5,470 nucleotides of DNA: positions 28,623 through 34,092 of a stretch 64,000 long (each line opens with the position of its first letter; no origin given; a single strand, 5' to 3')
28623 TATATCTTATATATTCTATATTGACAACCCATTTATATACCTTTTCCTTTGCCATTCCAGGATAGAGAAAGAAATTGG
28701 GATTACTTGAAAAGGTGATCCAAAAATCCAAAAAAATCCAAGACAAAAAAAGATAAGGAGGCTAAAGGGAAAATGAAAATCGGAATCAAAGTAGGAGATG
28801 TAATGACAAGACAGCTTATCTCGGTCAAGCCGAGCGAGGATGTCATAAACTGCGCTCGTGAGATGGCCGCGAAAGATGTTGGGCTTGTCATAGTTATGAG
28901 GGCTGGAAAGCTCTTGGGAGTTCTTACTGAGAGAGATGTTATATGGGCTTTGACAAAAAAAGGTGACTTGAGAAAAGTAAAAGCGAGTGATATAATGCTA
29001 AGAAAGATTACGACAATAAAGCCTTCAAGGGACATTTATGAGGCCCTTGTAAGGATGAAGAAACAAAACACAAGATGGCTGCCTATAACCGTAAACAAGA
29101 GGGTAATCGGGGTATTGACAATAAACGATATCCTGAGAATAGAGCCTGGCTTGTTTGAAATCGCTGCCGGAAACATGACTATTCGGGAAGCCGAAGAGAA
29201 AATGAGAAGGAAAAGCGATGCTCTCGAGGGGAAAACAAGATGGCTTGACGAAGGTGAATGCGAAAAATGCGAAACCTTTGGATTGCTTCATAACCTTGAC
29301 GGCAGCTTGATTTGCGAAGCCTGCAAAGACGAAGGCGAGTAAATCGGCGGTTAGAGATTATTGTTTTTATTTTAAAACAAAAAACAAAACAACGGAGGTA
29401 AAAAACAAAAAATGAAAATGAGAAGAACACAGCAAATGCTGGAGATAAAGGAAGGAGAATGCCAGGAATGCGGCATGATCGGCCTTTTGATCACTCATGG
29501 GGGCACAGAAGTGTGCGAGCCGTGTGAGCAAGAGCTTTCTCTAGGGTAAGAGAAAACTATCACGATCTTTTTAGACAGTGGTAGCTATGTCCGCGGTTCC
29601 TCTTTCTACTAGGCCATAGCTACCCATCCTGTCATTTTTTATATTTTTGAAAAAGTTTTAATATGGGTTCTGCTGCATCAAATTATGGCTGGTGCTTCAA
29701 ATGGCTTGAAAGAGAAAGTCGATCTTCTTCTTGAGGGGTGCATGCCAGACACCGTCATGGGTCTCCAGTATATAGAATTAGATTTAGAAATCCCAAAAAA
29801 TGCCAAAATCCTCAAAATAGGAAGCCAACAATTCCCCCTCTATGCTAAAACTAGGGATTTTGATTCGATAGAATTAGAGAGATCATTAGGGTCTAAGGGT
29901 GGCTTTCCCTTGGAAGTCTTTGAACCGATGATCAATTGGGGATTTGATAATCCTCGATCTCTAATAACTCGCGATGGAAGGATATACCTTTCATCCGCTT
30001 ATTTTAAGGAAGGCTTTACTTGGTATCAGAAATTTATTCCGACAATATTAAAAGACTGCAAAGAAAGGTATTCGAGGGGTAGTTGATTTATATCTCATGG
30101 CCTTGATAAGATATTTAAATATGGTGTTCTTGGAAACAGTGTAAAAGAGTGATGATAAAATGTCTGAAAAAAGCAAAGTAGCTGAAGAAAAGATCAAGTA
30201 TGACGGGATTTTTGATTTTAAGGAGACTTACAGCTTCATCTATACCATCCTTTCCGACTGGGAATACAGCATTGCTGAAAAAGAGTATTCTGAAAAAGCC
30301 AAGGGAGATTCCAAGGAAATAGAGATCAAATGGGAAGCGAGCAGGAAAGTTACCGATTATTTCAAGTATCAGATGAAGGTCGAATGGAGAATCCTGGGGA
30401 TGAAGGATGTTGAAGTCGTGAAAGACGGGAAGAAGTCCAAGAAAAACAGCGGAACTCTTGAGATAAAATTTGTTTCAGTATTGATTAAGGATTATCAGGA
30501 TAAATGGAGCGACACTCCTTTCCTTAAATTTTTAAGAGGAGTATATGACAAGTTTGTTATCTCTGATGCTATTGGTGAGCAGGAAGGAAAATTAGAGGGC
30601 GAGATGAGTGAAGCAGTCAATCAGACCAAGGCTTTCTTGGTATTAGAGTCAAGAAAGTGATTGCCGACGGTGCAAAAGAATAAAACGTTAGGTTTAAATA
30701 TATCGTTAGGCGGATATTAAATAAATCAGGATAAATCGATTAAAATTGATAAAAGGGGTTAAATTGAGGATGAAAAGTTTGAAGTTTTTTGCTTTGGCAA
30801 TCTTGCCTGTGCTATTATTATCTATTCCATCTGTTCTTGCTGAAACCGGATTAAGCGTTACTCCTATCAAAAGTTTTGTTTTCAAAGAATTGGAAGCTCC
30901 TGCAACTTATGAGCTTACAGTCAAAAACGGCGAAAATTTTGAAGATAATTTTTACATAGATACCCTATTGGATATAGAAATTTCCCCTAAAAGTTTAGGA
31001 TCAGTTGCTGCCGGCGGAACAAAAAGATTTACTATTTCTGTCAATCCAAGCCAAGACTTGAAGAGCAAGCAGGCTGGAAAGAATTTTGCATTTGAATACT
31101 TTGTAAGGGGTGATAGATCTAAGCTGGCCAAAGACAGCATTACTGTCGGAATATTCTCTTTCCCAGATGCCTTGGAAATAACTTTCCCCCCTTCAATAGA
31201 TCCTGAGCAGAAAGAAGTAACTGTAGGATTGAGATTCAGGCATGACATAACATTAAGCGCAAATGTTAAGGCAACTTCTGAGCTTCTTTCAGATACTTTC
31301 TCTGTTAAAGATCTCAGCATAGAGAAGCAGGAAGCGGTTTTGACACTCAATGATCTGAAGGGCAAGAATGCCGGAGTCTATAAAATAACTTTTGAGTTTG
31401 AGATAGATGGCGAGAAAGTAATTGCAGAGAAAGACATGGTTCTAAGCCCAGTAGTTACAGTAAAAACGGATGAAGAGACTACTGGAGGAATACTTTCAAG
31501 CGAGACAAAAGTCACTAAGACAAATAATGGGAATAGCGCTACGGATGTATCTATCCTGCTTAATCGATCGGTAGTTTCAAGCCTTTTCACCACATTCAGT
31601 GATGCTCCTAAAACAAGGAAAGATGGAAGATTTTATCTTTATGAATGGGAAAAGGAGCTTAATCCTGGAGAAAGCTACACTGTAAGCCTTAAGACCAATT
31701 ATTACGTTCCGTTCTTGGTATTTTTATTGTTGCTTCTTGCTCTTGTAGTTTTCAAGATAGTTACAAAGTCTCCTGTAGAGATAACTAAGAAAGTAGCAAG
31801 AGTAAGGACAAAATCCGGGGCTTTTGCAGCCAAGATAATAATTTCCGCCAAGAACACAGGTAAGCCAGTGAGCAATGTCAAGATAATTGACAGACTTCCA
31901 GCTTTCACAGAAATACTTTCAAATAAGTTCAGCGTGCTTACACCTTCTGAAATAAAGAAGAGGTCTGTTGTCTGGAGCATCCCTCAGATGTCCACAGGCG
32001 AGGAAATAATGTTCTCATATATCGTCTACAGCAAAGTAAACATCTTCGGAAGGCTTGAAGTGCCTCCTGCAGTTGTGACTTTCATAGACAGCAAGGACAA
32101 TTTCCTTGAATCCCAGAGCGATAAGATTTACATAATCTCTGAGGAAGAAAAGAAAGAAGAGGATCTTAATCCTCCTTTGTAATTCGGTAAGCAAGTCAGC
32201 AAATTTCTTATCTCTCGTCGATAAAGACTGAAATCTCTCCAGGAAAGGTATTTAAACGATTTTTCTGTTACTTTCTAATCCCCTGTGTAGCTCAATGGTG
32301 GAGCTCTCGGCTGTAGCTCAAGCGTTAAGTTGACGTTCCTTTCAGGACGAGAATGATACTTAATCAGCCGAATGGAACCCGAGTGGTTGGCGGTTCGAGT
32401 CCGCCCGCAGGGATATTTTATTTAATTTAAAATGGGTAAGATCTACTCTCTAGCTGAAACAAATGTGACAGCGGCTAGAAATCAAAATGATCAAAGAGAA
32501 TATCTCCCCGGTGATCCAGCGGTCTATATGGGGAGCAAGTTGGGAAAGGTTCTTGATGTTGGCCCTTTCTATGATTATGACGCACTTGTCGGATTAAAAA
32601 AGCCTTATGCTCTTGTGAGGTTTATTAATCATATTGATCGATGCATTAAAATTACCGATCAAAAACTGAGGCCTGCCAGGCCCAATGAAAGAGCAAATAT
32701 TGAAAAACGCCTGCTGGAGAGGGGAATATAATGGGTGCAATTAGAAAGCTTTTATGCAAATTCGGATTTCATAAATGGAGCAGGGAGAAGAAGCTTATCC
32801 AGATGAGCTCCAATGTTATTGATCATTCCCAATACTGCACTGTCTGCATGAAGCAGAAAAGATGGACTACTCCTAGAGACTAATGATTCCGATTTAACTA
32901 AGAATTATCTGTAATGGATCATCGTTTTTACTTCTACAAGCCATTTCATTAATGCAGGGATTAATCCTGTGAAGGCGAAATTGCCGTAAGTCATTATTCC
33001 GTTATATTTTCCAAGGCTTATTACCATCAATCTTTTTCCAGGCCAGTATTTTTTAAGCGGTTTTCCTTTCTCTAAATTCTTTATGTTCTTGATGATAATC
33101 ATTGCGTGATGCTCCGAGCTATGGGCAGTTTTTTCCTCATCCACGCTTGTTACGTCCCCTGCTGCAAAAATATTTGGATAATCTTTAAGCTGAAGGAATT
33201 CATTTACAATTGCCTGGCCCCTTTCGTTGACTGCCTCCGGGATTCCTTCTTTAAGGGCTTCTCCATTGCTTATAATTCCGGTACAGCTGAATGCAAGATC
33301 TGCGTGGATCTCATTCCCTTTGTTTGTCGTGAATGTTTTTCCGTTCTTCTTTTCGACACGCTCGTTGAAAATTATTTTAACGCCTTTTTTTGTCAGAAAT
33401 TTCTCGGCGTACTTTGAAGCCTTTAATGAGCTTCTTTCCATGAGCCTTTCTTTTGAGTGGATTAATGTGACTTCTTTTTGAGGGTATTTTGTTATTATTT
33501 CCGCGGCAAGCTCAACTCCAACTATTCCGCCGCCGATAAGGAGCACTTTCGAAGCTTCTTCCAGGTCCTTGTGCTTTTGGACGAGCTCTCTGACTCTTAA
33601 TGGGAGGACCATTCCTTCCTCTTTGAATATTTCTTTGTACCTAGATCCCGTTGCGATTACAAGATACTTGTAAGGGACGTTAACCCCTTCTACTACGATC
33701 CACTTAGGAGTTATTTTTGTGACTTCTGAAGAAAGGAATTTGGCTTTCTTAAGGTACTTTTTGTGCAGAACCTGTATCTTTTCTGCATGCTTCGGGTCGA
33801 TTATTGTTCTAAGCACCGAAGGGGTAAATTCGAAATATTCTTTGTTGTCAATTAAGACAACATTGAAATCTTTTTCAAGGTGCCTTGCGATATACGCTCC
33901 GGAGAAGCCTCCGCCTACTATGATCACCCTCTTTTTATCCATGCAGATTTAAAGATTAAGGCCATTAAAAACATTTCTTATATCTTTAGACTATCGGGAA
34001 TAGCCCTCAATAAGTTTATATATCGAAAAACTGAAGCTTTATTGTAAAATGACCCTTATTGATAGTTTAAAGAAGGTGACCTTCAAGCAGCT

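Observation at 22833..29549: Operon of three divergent tandem paralogs plus an AbrB-PhoU regulator, bracketed by two paralogous CBS-zinc-ribbon genes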

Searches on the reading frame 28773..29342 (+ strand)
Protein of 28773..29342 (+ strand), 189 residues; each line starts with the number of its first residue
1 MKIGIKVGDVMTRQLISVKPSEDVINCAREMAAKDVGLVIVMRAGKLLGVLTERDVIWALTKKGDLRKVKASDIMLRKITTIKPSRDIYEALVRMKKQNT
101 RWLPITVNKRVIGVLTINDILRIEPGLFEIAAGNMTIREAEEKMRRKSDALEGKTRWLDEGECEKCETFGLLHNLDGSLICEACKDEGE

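Call 3: search_protein_families(library=pfam, proteins=[window:28773-29342:+], max_evalue=1)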
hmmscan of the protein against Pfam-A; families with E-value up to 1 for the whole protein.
window:28773-29342:+ (189 aa): 3 families
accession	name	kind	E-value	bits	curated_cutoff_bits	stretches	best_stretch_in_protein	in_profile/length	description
PF00571.33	CBS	-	1.6e-25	89.6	24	2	7-60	1-55/57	CBS domain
PF10623.15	PilI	-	0.036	14.1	25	1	13-48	14-49/77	Plasmid conjugative transfer protein PilI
PF24458.1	DUF7573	-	0.14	12.5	30.2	1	156-186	6-38/39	Domain of unknown function (DUF7573)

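Call 4: search_protein_families(library=ncbifam, proteins=[window:28773-29342:+], max_evalue=1)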
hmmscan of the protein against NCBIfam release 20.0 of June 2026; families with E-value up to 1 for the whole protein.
window:28773-29342:+ (189 aa): 22 families
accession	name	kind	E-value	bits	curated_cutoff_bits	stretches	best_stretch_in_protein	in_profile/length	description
NF041552.1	TF_PrdR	equivalog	5.9e-14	51.3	795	1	5-122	6-123/577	sigma-54 dependent transcriptional regulator PrdR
TIGR00393.1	kpsF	subfamily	1.5e-09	37.8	203.7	1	4-115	154-267/268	KpsF/GutQ family sugar-phosphate isomerase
NF011447.0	PRK14869.2-3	equivalog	1.5e-09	37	522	2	3-61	66-125/540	putative manganese-dependent inorganic diphosphatase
NF038279.1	TF_CBS_SpxR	exception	2.7e-08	32.9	600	1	5-82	249-327/427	CBS-HotDog domain-containing transcription factor SpxR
NF008141.0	PRK10892.1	equivalog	3.2e-08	33.2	505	1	3-122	202-324/328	arabinose-5-phosphate isomerase KdsD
NF053603.1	HhpR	exception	1.2e-06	27.9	520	2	11-73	67-131/282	CBS domain-containing high hydrostatic pressure regulator HhpR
TIGR01302.1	IMP_dehydrog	equivalog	5.6e-06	25.5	481.5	1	11-123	86-199/450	IMP dehydrogenase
NF053704.1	TransRegCcpNBacil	equivalog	6.2e-06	25.7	260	1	5-122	75-200/208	transcriptional regulator CcpN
NF005869.0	PRK07807.1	equivalog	6.2e-06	25.5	549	1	5-124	89-204/479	GuaB1 family IMP dehydrogenase-related protein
NF011443.0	PRK14869.1-5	equivalog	7.6e-06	24.6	335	1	69-122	69-123/546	putative manganese-dependent inorganic diphosphatase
NF011440.0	PRK14869.1-2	equivalog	2e-05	23.4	746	2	69-121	67-120/541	putative manganese-dependent inorganic diphosphatase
NF011448.0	PRK14869.2-4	equivalog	5.4e-05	21.7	562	1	70-156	75-159/563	putative manganese-dependent inorganic diphosphatase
NF011442.0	PRK14869.1-4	equivalog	6.8e-05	21.5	400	2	6-63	71-129/543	putative manganese-dependent inorganic diphosphatase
NF053863.1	DS11_antiphage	equivalog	0.00016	20.9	260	1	12-146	82-211/305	CBS domain-containing anti-phage protein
TIGR00400.1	mgtE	equivalog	0.00018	20.4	232.75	1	38-123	170-250/450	magnesium transporter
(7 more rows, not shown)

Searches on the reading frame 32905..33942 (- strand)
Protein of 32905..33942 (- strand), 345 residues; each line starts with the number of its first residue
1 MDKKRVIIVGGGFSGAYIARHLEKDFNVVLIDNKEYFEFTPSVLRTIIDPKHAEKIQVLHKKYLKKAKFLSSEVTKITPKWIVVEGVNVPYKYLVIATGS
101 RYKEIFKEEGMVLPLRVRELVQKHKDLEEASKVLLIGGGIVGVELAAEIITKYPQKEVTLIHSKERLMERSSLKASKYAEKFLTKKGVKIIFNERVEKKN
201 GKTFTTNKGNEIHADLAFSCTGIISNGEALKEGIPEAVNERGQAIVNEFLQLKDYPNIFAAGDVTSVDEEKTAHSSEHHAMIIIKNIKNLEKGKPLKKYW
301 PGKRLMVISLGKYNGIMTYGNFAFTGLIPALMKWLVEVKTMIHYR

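Call 91: search_protein_families(library=pfam, proteins=[window:32905-33942:-], max_evalue=0.001)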
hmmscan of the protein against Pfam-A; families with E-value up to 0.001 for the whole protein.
window:32905-33942:- (345 aa): 11 families
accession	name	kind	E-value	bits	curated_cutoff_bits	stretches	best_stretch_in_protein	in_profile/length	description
PF07992.20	Pyr_redox_2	-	1e-42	147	26.1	1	5-274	2-285/291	Pyridine nucleotide-disulphide oxidoreductase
PF00070.33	Pyr_redox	-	5.7e-14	52.8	22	1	132-202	1-69/82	Pyridine nucleotide-disulphide oxidoreductase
PF01266.30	DAO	-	8.9e-14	52.2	27.9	1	5-34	1-31/353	FAD dependent oxidoreductase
PF13434.12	Lys_Orn_oxgnase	-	1.4e-06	28.2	21.3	0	118-200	176-255/339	L-lysine 6-monooxygenase/L-ornithine 5-monooxygenase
PF13450.12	NAD_binding_8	-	2.5e-06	28.1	21.9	1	8-35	1-29/68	NAD(P)-binding Rossmann-like domain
PF06690.17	HcgC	-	7.3e-06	26.2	31.4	0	3-36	43-76/248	FeGP cofactor biosynthesis protein, methyltransferase HcgC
PF02254.24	TrkA_N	-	1e-05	26.2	23.8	0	6-35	1-31/116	TrkA-N domain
PF05834.18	Lycopene_cycl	-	2e-05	24.3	23.4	0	6-40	2-39/380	Lycopene cyclase protein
PF13454.12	NAD_binding_9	-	2.9e-05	24.5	21.8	0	7-35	1-34/155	FAD-NAD(P)-binding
PF03486.20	HI0933_like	-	0.00053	19.9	50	0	5-35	2-33/244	HI0933-like protein Rossmann domain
PF04820.20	Trp_halogenase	-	0.00068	19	21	0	5-34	1-35/458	Tryptophan halogenase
